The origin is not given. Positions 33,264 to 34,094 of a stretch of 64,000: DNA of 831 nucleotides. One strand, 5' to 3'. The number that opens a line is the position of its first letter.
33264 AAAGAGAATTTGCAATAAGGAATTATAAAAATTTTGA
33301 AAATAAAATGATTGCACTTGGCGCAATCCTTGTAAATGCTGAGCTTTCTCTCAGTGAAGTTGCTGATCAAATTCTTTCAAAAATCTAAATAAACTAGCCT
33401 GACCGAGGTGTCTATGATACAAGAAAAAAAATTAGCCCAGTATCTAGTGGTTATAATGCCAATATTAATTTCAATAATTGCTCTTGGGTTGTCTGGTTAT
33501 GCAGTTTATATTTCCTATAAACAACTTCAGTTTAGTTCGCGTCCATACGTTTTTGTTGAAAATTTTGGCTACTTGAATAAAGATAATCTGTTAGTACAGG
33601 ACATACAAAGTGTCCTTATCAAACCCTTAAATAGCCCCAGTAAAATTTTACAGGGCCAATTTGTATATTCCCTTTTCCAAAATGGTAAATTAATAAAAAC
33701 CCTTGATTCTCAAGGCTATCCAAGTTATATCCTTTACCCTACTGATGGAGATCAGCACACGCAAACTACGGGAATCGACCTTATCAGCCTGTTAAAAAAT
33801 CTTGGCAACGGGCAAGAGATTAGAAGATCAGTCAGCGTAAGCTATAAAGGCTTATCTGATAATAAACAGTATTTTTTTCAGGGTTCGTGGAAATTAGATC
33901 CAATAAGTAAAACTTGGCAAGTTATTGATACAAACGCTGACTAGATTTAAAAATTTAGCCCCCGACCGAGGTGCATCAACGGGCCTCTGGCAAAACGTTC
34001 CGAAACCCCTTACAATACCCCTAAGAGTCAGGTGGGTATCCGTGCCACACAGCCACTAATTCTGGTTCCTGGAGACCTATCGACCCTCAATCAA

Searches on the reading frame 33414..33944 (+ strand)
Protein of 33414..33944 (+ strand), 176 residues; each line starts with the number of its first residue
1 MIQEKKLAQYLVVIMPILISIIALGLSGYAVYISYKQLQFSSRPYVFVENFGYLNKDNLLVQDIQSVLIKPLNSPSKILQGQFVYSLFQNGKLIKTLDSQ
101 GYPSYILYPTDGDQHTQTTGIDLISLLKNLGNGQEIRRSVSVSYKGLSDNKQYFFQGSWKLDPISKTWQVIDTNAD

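Call 72: find_encoding_contigs(protein=window:33414-33944:+, flank=1500, max_places=6)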
Protein window:33414-33944:+ (176 aa): no gene with exactly this product is on record in the collection.
